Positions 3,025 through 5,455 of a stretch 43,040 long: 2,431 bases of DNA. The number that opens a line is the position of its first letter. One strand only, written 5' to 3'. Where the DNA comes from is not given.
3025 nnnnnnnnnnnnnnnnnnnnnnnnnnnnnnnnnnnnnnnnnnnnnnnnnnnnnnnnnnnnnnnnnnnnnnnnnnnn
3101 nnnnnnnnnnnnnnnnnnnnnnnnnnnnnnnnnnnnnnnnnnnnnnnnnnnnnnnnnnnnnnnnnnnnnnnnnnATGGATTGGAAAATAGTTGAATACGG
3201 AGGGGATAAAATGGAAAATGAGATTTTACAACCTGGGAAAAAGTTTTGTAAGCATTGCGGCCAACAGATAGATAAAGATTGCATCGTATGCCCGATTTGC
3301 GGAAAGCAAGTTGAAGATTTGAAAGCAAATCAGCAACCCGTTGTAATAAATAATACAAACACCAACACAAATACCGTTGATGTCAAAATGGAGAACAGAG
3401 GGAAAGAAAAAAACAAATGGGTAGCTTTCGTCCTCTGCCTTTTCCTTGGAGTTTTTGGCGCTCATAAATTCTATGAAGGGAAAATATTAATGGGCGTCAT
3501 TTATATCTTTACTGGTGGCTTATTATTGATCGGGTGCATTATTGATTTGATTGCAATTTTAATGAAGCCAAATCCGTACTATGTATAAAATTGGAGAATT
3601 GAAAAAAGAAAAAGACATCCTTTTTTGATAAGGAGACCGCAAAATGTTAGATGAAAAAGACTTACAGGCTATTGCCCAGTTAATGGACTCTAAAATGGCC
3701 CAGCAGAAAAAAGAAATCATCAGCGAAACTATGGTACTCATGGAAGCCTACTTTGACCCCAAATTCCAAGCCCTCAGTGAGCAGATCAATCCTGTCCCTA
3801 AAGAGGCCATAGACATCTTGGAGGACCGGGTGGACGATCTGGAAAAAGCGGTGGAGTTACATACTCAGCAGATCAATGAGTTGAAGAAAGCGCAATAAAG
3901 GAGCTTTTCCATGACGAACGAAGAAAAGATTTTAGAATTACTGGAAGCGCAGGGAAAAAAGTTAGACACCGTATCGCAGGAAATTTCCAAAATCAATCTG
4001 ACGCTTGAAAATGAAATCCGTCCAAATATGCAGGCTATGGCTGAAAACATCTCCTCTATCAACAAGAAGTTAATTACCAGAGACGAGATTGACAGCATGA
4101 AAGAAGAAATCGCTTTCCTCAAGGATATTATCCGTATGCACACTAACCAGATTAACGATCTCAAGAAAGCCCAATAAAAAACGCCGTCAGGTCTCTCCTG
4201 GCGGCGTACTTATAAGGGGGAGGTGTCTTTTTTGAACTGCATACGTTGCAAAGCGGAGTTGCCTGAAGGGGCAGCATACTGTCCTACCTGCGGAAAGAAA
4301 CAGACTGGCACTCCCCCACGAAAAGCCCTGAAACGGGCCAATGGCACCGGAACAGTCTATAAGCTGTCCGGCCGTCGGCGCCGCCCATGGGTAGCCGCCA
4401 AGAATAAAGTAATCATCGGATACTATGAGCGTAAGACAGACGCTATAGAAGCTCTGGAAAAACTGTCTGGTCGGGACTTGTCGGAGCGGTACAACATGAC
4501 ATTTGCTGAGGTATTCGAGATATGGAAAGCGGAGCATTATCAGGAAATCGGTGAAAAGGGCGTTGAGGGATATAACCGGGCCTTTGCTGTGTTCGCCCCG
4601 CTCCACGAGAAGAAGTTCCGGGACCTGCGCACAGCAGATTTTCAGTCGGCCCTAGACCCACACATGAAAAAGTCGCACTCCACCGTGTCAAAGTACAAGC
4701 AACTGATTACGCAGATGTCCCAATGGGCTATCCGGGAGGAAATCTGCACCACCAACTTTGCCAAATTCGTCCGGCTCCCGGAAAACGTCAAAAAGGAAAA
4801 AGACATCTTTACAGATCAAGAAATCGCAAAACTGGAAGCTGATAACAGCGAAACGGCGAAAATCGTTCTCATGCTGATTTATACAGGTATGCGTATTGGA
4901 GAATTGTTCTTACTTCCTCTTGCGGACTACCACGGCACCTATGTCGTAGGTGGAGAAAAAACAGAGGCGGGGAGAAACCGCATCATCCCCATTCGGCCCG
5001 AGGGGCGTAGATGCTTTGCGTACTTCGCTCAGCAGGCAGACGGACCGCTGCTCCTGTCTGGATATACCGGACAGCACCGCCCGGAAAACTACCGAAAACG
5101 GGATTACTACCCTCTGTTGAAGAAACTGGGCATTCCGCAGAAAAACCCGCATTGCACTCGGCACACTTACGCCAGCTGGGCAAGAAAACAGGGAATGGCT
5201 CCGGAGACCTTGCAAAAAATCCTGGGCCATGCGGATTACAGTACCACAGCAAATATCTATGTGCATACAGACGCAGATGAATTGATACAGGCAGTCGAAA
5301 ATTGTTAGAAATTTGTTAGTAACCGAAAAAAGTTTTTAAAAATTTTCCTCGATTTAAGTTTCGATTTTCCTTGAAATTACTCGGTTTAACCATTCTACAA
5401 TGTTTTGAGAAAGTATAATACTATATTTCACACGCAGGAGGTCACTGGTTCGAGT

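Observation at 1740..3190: Three-part repressor system: HTH-only repressor, convergently overlapping ImmA protease, and an orphan S24-like domain without the catalytic Ser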

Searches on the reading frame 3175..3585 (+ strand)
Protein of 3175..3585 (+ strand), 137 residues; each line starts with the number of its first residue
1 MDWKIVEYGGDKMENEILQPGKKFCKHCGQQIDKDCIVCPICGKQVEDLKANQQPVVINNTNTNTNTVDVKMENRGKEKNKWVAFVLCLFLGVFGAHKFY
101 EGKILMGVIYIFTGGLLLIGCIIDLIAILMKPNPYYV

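Call 3: search_protein_families(library=pfam, proteins=[window:3175-3585:+], max_evalue=1)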
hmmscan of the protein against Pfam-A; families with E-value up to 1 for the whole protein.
window:3175-3585:+ (137 aa): 22 families
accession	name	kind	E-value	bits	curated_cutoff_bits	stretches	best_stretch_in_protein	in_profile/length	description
PF05154.21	TM2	-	5.5e-18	65.4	27.9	1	78-126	2-51/51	TM2 domain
PF12773.13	DZR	-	0.00027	21.5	27.3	1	18-47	8-35/45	Double zinc ribbon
PF13240.11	Zn_Ribbon_1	-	0.00068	19.8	25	1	24-45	1-22/23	zinc-ribbon domain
PF13248.11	Zn_ribbon_3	-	0.0012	18.7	27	2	25-44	5-24/26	zinc-ribbon domain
PF10235.14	Cript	-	0.0033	18.5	25.5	1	15-54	53-88/90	Microtubule-associated protein CRIPT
PF24460.1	DUF7575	-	0.0099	15.7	28.5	0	25-35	6-16/28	Domain of unknown function (DUF7575)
PF13920.12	zf-C3HC4_3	-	0.011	15.9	27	1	24-48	25-48/49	Zinc finger, C3HC4 type (RING finger)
PF07191.17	Zn_ribbon_6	-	0.019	15.4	25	1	21-51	15-44/67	Double zinc ribbon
PF17032.10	Zn_ribbon_15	-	0.024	15.8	28.9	1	21-43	51-73/73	zinc-ribbon family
PF09538.15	FYDLN_acid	-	0.029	15.5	23.9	1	22-70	9-62/105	Protein of unknown function (FYDLN_acid)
PF05605.18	zf-Di19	-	0.037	14.7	27.5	1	22-48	15-43/54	Drought induced 19 protein (Di19), zinc-binding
PF01155.25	HypA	-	0.037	14.5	28.9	1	19-50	67-100/112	Hydrogenase/urease nickel incorporation, metallochaperone, hypA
PF24463.1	DUF7577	-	0.11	12.6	28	0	37-47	3-13/27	Domain of unknown function (DUF7577)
PF11781.13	Zn_ribbon_RRN7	-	0.13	12.4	27.1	1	21-32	20-31/32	Zinc-finger of RNA-polymerase I-specific TFIIB, Rrn7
PF14149.11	YhfH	-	0.26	11.6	27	0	21-33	12-24/37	YhfH-like protein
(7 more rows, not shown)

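Call 4: search_protein_families(library=phrogs, proteins=[window:3175-3585:+], max_evalue=0.1)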
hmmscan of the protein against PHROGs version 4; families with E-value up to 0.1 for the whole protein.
window:3175-3585:+ (137 aa): 20 families
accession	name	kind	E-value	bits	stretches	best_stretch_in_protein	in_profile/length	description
phrog_10292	-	unknown function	1.1e-17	65.2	1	23-126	4-83/136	-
phrog_10680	-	unknown function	1.2e-12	49.2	1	57-130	54-126/144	-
phrog_8793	-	unknown function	3.7e-12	47.6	1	79-127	2-50/81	-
phrog_10772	-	unknown function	6.3e-12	46.6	1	79-128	2-53/82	-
phrog_27357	-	unknown function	3.8e-08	34.6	1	60-125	17-80/112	-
phrog_22651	-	unknown function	7.6e-06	27.1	1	79-127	2-50/111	-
phrog_33436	-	unknown function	1.4e-05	26.2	1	79-128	2-53/117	-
phrog_16989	-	moron, auxiliary metabolic gene and host takeover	2.1e-05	25.6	1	22-94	6-71/122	membrane protein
phrog_4852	-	unknown function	0.00091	20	1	17-65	8-58/194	-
phrog_6586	-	unknown function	0.0015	19.4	1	25-82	6-54/129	-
phrog_2546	-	unknown function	0.003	18.8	1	24-74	2-52/180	-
phrog_8436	-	unknown function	0.0052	17.9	1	16-55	57-93/110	-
phrog_21924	-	unknown function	0.008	17.4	1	78-122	52-96/132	-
phrog_38469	-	unknown function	0.017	15.9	1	21-45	212-236/272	-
phrog_13569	-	unknown function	0.034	14.8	1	9-30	17-38/45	-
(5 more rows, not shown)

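Call 59: search_protein_families(library=padloc, proteins=[window:3175-3585:+], max_evalue=0.01)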
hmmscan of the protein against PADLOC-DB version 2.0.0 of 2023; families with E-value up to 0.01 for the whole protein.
window:3175-3585:+ (137 aa): 0 families

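Call 60: search_protein_families(library=ncbifam, proteins=[window:3175-3585:+], max_evalue=0.01)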
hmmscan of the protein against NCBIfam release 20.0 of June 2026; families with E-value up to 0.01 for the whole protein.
window:3175-3585:+ (137 aa): 1 family
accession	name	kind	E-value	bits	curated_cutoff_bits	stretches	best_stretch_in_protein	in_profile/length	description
NF053815.1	teico_TcaA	equivalog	0.0072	15.2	550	1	23-71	2-50/463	membrane-associated protein TcaA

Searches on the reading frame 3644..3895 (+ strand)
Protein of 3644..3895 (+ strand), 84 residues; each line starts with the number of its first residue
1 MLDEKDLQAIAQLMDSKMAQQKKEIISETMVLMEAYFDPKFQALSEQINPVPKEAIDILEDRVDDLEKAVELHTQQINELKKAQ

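Call 3: search_protein_families(library=pfam, proteins=[window:3644-3895:+], max_evalue=1)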
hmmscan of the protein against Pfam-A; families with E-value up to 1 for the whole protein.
window:3644-3895:+ (84 aa): 8 families
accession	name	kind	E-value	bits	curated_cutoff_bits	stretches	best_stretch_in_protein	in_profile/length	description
PF06825.17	HSBP1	-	0.00083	19.6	28.6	1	40-75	17-48/51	Heat shock factor binding protein 1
PF02996.22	Prefoldin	-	0.0036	17.7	23.2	1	53-82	76-105/120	Prefoldin subunit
PF08702.15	Fib_alpha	-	0.042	14.5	29.9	1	5-82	35-109/143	Fibrinogen alpha/beta chain family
PF05597.16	Phasin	-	0.063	13.8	28.8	1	5-72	57-123/126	Poly(hydroxyalcanoate) granule associated protein (phasin)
PF08946.15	Osmo_CC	-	0.069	13.9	24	1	53-82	4-33/46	Osmosensory transporter coiled coil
PF16808.10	PKcGMP_CC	-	0.084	12.9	35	1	60-82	7-29/35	Coiled-coil N-terminus of cGMP-dependent protein kinase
PF10779.14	XhlA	-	0.18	12.4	34.7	1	54-82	11-39/67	Haemolysin XhlA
PF01519.22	DUF16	-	0.56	11.2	40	1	54-83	41-70/104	Protein of unknown function DUF16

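Call 4: search_protein_families(library=phrogs, proteins=[window:3644-3895:+], max_evalue=0.1)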
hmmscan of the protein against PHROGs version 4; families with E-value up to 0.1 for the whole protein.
window:3644-3895:+ (84 aa): 1 family
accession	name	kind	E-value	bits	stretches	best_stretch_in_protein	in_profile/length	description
phrog_33872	-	unknown function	1e-13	52.6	1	1-84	1-88/88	-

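Call 59: search_protein_families(library=padloc, proteins=[window:3644-3895:+], max_evalue=0.01)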
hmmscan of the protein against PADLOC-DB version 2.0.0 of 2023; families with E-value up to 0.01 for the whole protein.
window:3644-3895:+ (84 aa): 0 families

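Call 60: search_protein_families(library=ncbifam, proteins=[window:3644-3895:+], max_evalue=0.01)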
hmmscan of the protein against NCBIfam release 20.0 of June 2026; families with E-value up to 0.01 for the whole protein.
window:3644-3895:+ (84 aa): 0 families

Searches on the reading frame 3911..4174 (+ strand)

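Call 3: search_protein_families(library=pfam, proteins=[window:3911-4174:+], max_evalue=1)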
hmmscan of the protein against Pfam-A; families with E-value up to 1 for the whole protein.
window:3911-4174:+ (88 aa): 12 families
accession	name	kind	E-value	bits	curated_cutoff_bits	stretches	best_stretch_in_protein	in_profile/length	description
PF06248.19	Zw10_N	-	0.0087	17.1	26.3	1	16-63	35-82/93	Centromere/kinetochore Zw10 N-terminal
PF13324.12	GCIP_N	-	0.014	15.9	27.5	1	16-57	4-45/144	Grap2 and cyclin-D-interacting, N-terminal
PF05531.17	NPV_P10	-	0.016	16.1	29.8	1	5-40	38-73/75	Nucleopolyhedrovirus P10 protein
PF24423.1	OVT1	-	0.02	15.7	30.9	1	4-68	31-91/100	Major antigen, helical domain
PF07321.17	YscO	-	0.031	14.7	28.8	1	39-86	47-94/149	Type III secretion protein YscO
PF07889.17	DUF1664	-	0.04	14.4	34.6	1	12-88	44-124/124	Protein of unknown function (DUF1664)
PF11594.13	Med28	-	0.072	14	29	1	46-85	60-99/102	Mediator complex subunit 28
PF08702.15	Fib_alpha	-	0.076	13.6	29.9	1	6-87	42-124/143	Fibrinogen alpha/beta chain family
PF10874.13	DUF2746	-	0.1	13.5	23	1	55-83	54-82/101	Protein of unknown function (DUF2746)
PF01519.22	DUF16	-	0.1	13.5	40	0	6-54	52-99/104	Protein of unknown function DUF16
PF08651.15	DASH_Duo1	-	0.42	10.9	25.4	0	11-52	2-42/74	DASH complex subunit Duo1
PF05377.16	FlaC_arch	-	0.71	10.8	27.8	0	19-53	3-36/55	Flagella accessory protein C (FlaC)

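Call 4: search_protein_families(library=phrogs, proteins=[window:3911-4174:+], max_evalue=0.1)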
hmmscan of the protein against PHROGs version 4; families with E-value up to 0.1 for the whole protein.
window:3911-4174:+ (88 aa): 4 families
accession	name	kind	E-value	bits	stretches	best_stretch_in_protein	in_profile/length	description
phrog_33872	-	unknown function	6.5e-11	43.7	1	22-88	18-88/88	-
phrog_5553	-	unknown function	0.0032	18.7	1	4-74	2-68/114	-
phrog_6492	-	unknown function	0.073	14.7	1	42-86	16-60/85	-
phrog_18008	-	unknown function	0.086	14.2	1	14-76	42-106/110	-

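Call 59: search_protein_families(library=padloc, proteins=[window:3911-4174:+], max_evalue=0.01)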
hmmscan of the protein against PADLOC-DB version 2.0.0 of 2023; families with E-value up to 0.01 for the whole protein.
window:3911-4174:+ (88 aa): 0 families

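Call 60: search_protein_families(library=ncbifam, proteins=[window:3911-4174:+], max_evalue=0.01)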
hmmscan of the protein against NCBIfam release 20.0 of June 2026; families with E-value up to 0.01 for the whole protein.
window:3911-4174:+ (88 aa): 1 family
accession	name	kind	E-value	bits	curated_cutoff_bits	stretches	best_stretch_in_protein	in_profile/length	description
TIGR02889.1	spore_YpeB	equivalog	0.0088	15.1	303.55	0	22-85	23-86/435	germination protein YpeB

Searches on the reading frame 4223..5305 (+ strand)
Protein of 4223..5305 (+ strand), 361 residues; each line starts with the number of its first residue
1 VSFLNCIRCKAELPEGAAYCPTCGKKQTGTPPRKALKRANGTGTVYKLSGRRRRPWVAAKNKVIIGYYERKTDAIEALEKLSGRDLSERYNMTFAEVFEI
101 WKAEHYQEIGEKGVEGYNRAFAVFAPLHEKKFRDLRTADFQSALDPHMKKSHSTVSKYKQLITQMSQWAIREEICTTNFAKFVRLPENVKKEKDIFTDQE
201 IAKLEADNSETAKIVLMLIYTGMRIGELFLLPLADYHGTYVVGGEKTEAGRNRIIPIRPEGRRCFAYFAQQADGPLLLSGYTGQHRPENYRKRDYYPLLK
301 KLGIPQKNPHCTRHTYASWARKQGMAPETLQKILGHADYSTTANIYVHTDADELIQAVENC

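Call 3: search_protein_families(library=pfam, proteins=[window:4223-5305:+], max_evalue=1)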
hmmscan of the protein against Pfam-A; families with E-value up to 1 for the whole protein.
window:4223-5305:+ (361 aa): 8 families
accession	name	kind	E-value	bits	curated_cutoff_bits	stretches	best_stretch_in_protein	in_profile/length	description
PF00589.27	Phage_integrase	-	3.5e-14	53.4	27.1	1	206-351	19-170/172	Phage integrase family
PF22022.2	Phage_int_M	-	0.00011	22.8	27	1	94-181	1-91/96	Phage integrase central domain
PF12773.13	DZR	-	0.00063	20.3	27.3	1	6-27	1-22/45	Double zinc ribbon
PF13240.11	Zn_Ribbon_1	-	0.0021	18.2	25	1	6-26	2-22/23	zinc-ribbon domain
PF17032.10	Zn_ribbon_15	-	0.084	14.1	28.9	1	5-24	54-73/73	zinc-ribbon family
PF22822.1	MrpR_N_CB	-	0.1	13.7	27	1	102-170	7-78/79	MrpR, N-terminal core-binding domain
PF18912.6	DZR_2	-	0.15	12.3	27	1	6-26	24-45/56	Double zinc ribbon domain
PF13248.11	Zn_ribbon_3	-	0.31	11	27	1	4-26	3-25/26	zinc-ribbon domain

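Call 4: search_protein_families(library=phrogs, proteins=[window:4223-5305:+], max_evalue=0.1)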
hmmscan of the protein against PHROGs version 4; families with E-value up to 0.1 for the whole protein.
window:4223-5305:+ (361 aa): 12 families
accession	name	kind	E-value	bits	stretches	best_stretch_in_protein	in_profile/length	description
phrog_1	-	integration and excision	5.8e-49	168.9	1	40-359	119-445/611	integrase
phrog_216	-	integration and excision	1.8e-27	97.2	1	151-360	8-235/301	integrase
phrog_7685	-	integration and excision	4.2e-09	37.3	1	303-350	177-224/240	integrase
phrog_7269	-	integration and excision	1.2e-05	26.1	1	302-359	24-79/89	integrase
phrog_23271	-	unknown function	2.2e-05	25.3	1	308-357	10-57/67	-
phrog_32168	-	unknown function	0.0031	18.7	1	6-25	5-24/63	-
phrog_5830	-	integration and excision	0.0031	17.8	1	101-223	8-140/318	integrase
phrog_15459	-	unknown function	0.043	14.7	0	156-228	25-96/123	-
phrog_35951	-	unknown function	0.059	14.8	0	298-355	12-68/97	-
phrog_2941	-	head and packaging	0.072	13.7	0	155-187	3-35/208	virion structural protein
phrog_2546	-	unknown function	0.078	14.2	1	5-93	2-83/180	-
phrog_6586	-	unknown function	0.084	13.7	0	2-28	2-28/129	-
